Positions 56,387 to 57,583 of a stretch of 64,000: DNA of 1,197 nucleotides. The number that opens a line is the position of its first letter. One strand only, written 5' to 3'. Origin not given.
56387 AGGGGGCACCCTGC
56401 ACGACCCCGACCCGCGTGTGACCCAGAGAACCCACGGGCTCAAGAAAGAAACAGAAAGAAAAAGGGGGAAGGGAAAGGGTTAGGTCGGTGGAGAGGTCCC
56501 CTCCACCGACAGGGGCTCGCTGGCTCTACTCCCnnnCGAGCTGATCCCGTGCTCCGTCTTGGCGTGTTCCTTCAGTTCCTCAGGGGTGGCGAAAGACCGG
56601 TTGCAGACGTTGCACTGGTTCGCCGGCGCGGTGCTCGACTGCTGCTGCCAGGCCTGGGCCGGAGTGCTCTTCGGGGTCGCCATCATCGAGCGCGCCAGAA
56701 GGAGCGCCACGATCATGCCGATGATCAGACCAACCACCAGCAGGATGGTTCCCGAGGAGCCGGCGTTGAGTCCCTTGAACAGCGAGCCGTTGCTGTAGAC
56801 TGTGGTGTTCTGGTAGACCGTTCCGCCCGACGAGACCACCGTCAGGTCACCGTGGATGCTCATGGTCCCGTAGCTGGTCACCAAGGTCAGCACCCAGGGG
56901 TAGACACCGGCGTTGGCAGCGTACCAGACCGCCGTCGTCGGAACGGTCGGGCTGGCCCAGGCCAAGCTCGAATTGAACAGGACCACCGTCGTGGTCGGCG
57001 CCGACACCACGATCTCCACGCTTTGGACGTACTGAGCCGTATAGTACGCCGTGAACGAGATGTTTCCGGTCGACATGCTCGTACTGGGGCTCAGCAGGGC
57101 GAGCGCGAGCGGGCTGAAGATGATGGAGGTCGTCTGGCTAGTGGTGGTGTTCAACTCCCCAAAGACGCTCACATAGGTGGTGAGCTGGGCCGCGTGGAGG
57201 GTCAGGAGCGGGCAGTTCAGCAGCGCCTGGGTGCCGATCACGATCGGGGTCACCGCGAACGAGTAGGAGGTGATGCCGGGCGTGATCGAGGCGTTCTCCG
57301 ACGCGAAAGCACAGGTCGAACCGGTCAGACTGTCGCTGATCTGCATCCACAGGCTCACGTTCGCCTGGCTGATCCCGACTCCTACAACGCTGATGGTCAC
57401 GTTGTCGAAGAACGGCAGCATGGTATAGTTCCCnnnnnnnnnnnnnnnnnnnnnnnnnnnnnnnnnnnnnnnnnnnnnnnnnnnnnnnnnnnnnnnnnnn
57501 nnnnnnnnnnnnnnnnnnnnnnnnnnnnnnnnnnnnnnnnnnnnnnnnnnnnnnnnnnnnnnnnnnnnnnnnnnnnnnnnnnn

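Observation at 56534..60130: Giant N-glycosylation-rich surface protein ending in a TM anchor plus a cytoplasmic C2H2 zinc finger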

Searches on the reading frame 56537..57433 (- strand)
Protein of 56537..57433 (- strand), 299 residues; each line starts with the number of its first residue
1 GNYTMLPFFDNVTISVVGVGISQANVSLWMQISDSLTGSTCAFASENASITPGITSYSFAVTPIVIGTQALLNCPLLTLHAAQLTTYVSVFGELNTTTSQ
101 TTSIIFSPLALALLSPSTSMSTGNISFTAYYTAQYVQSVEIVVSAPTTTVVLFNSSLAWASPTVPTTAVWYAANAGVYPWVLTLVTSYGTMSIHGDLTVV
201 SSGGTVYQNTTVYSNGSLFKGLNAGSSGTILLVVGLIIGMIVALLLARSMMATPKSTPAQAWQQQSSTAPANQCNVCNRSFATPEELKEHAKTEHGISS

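Call 25: find_homologous_proteins(query=window:56537-57433:-, max_evalue=1)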
Query seq(299 aa) (299 aa): 43 proteins with E <= 1 among 6871 candidates.
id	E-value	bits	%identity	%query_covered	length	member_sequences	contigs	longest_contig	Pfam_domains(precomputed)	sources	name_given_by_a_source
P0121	2.1e-126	439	89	79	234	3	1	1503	-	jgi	jgi:hypothetical protein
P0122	2.5e-70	255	47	99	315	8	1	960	-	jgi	-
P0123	7.1e-69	250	45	100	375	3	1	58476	-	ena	-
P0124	1.8e-68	249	44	99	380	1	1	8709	-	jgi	jgi:hypothetical protein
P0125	4.0e-68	248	42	100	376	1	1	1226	-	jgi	jgi:hypothetical protein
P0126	1.1e-67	246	43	99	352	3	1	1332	-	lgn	-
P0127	2.3e-67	245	44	100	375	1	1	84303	-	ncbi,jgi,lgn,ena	jgi:hypothetical protein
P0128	3.2e-66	242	46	99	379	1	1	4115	-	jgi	-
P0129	4.2e-66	241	45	99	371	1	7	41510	-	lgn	-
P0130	9.3e-66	240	44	99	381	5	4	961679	-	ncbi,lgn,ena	ncbi:MAG: C2H2-type zinc finger protein [Thermoplasmata archaeon]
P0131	9.7e-65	237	42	99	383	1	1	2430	-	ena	-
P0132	1.4e-64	236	41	99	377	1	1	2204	-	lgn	-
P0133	1.6e-64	236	42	100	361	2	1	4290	-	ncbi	ncbi:MAG: C2H2-type zinc finger protein [Thermoplasmata archaeon]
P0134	1.8e-63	233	42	99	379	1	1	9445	-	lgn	-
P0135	1.9e-61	226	42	99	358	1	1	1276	-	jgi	jgi:hypothetical protein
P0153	2.7e-31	127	35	91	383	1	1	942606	-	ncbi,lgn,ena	-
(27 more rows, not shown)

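Call 27: find_encoding_contigs(protein=P0130, flank=8000, max_places=3)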
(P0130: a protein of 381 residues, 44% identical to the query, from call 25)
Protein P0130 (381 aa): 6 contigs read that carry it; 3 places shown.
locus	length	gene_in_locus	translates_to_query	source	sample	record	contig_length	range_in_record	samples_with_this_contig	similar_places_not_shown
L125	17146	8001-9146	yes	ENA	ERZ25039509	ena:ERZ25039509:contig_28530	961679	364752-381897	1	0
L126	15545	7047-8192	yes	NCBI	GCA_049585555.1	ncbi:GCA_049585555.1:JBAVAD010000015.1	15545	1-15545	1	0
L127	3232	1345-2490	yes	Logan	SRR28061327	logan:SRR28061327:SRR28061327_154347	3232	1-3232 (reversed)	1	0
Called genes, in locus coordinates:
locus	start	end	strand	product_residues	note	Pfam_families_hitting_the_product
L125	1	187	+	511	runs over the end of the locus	PF01139:RtcB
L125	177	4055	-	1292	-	PF09286:Pro-kuma_activ, PF18911:PKD_4 (weak), PF00801:PKD, PF18911:PKD_4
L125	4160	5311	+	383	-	PF02163:Peptidase_M50, PF00595:PDZ (weak), PF13180:PDZ_2, PF17820:PDZ_6 (weak)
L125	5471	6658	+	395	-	PF04104:DNA_primase_lrg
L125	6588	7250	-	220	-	PF01066:CDP-OH_P_transf (weak)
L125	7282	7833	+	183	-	-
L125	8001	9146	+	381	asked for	-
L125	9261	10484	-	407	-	PF00464:SHMT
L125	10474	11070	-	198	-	PF14382:ECR1_N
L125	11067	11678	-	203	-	PF05175:MTS, PF06325:PrmA, PF13649:Methyltransf_25, PF13847:Methyltransf_31, PF08241:Methyltransf_11 (faint)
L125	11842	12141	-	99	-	PF05239:PRC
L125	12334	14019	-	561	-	PF04675:DNA_ligase_A_N, PF01068:DNA_ligase_A_M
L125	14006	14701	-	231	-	PF00834:Ribul_P_3_epim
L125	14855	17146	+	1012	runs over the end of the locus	PF00496:SBP_bac_5 (faint)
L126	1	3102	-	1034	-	PF09286:Pro-kuma_activ, PF00801:PKD (faint), PF18911:PKD_4 (weak)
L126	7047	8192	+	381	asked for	-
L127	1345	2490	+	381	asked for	-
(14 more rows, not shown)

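Call 28: find_encoding_contigs(protein=P0153, flank=8000, max_places=2)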
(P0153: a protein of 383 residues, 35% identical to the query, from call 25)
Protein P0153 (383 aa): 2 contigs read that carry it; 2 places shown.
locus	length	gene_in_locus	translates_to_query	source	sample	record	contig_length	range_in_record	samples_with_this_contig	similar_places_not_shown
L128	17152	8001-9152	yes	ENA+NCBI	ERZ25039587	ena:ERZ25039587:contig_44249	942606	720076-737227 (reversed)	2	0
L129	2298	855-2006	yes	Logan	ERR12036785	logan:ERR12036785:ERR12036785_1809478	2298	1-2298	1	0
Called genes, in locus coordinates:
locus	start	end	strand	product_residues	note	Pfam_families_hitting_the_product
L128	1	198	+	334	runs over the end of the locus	PF01139:RtcB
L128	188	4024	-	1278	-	PF09286:Pro-kuma_activ, PF18911:PKD_4 (weak), PF00801:PKD, PF18911:PKD_4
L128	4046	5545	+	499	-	PF02163:Peptidase_M50, PF00595:PDZ (weak), PF13180:PDZ_2, PF17820:PDZ_6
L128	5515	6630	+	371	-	PF04104:DNA_primase_lrg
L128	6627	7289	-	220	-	PF01066:CDP-OH_P_transf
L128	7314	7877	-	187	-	PF13238:AAA_18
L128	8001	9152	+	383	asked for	-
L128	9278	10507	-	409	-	PF00464:SHMT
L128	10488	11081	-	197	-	PF14382:ECR1_N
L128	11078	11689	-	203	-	PF05175:MTS, PF06325:PrmA, PF13649:Methyltransf_25 (weak), PF13847:Methyltransf_31 (weak)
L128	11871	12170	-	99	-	PF05239:PRC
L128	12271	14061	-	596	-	PF04675:DNA_ligase_A_N, PF01068:DNA_ligase_A_M, PF04679:DNA_ligase_A_C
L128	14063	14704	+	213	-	-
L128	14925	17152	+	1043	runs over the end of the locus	-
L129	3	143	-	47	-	?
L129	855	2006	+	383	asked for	-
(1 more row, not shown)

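Call 29: find_encoding_contigs(protein=P0127, flank=8000, max_places=2)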
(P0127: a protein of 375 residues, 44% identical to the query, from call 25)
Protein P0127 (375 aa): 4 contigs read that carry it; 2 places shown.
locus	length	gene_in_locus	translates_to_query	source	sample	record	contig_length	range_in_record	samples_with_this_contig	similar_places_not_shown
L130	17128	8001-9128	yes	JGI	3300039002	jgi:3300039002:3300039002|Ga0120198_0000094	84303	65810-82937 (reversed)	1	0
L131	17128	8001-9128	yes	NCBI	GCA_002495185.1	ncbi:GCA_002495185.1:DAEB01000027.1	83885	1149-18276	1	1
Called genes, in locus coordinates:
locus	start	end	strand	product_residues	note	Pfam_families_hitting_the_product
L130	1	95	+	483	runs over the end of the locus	PF01139:RtcB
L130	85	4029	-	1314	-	PF09286:Pro-kuma_activ, PF00801:PKD (weak), PF18911:PKD_4 (weak), PF00801:PKD, PF18911:PKD_4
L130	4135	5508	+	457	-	PF02163:Peptidase_M50, PF13180:PDZ_2 (faint)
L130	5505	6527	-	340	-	-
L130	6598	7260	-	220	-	PF01066:CDP-OH_P_transf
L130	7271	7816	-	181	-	PF13238:AAA_18, PF13401:AAA_22 (faint), PF13521:AAA_28 (weak)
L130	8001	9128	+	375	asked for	-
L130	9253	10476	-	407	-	PF00464:SHMT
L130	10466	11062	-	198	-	PF14382:ECR1_N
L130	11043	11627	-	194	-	PF05175:MTS, PF06325:PrmA, PF13649:Methyltransf_25, PF13847:Methyltransf_31, PF08241:Methyltransf_11 (weak)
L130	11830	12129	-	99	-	PF05239:PRC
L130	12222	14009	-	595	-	PF04675:DNA_ligase_A_N, PF01068:DNA_ligase_A_M, PF04679:DNA_ligase_A_C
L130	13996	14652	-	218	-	PF00834:Ribul_P_3_epim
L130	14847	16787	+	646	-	-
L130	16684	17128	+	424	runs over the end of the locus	-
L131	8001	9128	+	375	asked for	-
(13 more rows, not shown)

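Call 41: predict_structure(alignment_id=A2)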
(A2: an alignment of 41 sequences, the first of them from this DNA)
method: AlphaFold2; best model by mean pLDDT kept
length: 299 residues; sequences in the alignment: 41
mean_pLDDT: 87.4   pTM: 0.61
mean pLDDT of the five models: 87.4, 87.0, 86.9, 86.0, 85.2
residues with pLDDT >= 90: 221; 70-90: 33; 50-70: 24; < 50: 21
segments of 3 or more residues with pLDDT < 50: 212-217, 256-261, 263-267
pLDDT, mean of each block of 10 residues (from residue 1): 92 93 96 96 96 96 90 93 96 91 95 95 97 95 95 97 94 97 97 97 61 48 64 91 87 52 49 90 94 88
secondary structure, 60 per line:
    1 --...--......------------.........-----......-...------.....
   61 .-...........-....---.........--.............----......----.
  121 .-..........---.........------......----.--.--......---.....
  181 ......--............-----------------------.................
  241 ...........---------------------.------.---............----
elements in order: E3-5 E8-13 E26-34 E40-45 E56-61 H63-73 H75-78 E82-90 E93-105 E110-115 E123-132 E136-144 E151-156 E167-172 E176-186 E189-200 H224-251 H284-295

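Call 43: search_protein_representatives(alignment_id=A1)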
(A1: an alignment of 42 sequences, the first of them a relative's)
Query: 42 sequences, 381 profile positions. Proteins with E-value up to 0.001 (for the whole library): 238; up to 1e-10: 135; up to 1e-30: 112. The best 150 are listed.
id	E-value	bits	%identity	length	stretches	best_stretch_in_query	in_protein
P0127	8.0e-144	496.1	-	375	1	3-380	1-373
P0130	1.1e-139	482.5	-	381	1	3-381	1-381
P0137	1.0e-125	436.5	-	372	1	3-380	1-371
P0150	6.1e-120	417.5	-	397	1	1-380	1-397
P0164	9.7e-114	397.1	-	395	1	12-380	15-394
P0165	2.7e-111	389.1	-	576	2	61-381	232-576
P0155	5.8e-111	388.0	-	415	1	3-381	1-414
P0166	9.1e-111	387.3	-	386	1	3-381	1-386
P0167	2.5e-109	382.6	-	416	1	11-381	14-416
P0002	1.8e-105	369.9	-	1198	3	72-380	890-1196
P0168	2.0e-105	369.7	-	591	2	67-380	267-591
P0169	2.1e-105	369.6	-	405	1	3-381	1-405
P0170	9.7e-104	364.2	-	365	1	3-381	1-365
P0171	1.1e-103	364.0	-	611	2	64-381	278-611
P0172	1.2e-103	363.9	-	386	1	10-380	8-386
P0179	4.2e-95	335.8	-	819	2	47-381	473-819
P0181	6.8e-92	325.2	-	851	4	24-380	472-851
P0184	9.8e-89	314.8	-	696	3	73-380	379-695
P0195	1.0e-83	298.3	-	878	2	60-381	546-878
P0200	1.2e-79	284.9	-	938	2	70-381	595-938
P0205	2.3e-78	280.7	-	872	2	68-381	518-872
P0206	7.8e-78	278.9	-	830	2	69-381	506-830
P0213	8.0e-74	265.7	-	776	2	43-379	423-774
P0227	3.9e-69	250.3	-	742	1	53-380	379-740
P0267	4.5e-30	121.7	-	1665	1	81-381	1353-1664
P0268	1.8e-29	119.7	-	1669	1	74-381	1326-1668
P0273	8.8e-27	110.9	-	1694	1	80-380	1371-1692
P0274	1.4e-26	110.2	-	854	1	81-381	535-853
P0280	1.1e-17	80.9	-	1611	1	76-380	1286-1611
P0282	4.3e-16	75.7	-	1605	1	18-353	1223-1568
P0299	4.3e-07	46.1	-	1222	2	40-380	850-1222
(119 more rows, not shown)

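Call 45: search_protein_families(library=pfam, proteins=[P0267, P0268, P0273, P0280, P0282, P0299], max_evalue=0.001)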
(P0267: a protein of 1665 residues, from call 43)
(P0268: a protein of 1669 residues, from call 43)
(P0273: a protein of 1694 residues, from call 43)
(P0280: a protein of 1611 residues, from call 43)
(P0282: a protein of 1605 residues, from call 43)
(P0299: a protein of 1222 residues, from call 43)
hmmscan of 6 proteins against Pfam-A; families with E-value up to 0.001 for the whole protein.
P0267 (1665 aa): 2 families
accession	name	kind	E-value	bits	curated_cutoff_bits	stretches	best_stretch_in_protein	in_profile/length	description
PF09286.16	Pro-kuma_activ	-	1.4e-19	71.2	23.5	1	84-220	2-142/143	Pro-kumamolisin, activation domain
PF00082.27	Peptidase_S8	-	1.7e-06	28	21.8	1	428-657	100-253/288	Subtilase family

P0268 (1669 aa): 2 families
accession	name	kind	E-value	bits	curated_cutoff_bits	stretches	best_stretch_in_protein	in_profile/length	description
PF09286.16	Pro-kuma_activ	-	6.5e-18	65.8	23.5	1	80-215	3-141/143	Pro-kumamolisin, activation domain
PF00082.27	Peptidase_S8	-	5.5e-05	23.1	21.8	1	381-636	73-253/288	Subtilase family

P0273 (1694 aa): 3 families
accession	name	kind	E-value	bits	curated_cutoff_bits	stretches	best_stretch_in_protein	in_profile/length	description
PF09286.16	Pro-kuma_activ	-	2.4e-16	60.7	23.5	1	91-229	2-140/143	Pro-kumamolisin, activation domain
PF00082.27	Peptidase_S8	-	7.5e-06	25.9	21.8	1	395-656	73-253/288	Subtilase family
PF17609.7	HCMV_UL124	-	0.00079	20.1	27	0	1605-1671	50-113/126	Family of unknown function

P0280 (1611 aa): 1 family
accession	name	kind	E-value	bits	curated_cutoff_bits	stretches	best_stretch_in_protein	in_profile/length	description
PF13912.12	zf-C2H2_6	-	0.00031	21.1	25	1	1586-1609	2-24/27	C2H2-type zinc finger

P0282 (1605 aa): 1 family
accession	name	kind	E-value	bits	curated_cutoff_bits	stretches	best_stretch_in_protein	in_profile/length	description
PF09286.16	Pro-kuma_activ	-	4.2e-21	76.1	23.5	1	91-224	6-143/143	Pro-kumamolisin, activation domain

P0299 (1222 aa): 1 family
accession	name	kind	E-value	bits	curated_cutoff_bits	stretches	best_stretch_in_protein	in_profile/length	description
PF05317.16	Thermopsin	-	5e-38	131.5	25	1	118-407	7-255/256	Thermopsin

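Call 46: search_protein_families(library=pfam, proteins=[P0179, P0181, P0195, P0200, P0205, P0206, P0274, P0213, P0227, P0184], max_evalue=0.001)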
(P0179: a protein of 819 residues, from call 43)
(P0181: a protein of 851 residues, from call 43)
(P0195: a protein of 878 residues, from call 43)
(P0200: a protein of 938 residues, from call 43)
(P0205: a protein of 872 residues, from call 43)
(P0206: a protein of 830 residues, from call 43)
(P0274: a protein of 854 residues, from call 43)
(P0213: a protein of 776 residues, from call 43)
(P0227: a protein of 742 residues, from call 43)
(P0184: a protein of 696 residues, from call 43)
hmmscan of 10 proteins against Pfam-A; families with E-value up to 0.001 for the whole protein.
P0179 (819 aa): 0 families

P0181 (851 aa): 2 families
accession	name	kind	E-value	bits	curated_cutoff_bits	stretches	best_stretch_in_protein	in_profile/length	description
PF00096.32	zf-C2H2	-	0.00012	22.8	25.2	1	827-849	2-23/23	Zinc finger, C2H2 type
PF13894.12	zf-C2H2_4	-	0.00068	20.6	27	0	827-849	2-24/24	C2H2-type zinc finger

P0195 (878 aa): 1 family
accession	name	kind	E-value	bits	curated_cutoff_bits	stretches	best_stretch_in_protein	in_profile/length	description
PF00096.32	zf-C2H2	-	0.00045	21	25.2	1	853-875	2-23/23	Zinc finger, C2H2 type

P0200 (938 aa): 1 family
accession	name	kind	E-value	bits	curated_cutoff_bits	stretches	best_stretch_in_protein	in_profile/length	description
PF00096.32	zf-C2H2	-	0.00064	20.5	25.2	0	913-935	2-23/23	Zinc finger, C2H2 type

P0205 (872 aa): 1 family
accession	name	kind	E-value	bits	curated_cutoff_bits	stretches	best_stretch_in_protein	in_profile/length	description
PF00096.32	zf-C2H2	-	7.6e-05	23.4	25.2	1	847-869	2-23/23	Zinc finger, C2H2 type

P0206 (830 aa): 1 family
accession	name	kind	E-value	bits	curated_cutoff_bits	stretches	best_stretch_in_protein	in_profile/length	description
PF00096.32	zf-C2H2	-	0.00025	21.7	25.2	1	805-827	2-23/23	Zinc finger, C2H2 type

P0274 (854 aa): 0 families

P0213 (776 aa): 0 families

P0227 (742 aa): 0 families

P0184 (696 aa): 0 families

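Call 54: find_encoding_contigs(protein=P0299, flank=7000, max_places=2)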
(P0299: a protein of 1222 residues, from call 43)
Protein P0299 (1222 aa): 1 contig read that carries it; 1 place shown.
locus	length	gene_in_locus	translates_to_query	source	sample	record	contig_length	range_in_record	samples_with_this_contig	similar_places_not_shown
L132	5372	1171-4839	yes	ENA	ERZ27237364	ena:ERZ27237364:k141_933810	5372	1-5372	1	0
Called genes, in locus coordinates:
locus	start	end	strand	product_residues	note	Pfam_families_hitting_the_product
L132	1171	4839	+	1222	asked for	PF05317:Thermopsin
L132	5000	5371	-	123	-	?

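Call 55: find_encoding_contigs(protein=P0267, flank=7000, max_places=2)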
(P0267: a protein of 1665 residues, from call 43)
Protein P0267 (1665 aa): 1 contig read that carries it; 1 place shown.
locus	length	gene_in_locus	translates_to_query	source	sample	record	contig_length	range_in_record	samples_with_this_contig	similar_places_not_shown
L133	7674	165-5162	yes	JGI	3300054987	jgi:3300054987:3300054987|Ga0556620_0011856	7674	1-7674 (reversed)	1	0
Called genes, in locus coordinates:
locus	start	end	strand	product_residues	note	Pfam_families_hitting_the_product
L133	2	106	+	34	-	?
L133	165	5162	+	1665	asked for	PF09286:Pro-kuma_activ, PF00082:Peptidase_S8 (weak)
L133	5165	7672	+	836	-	?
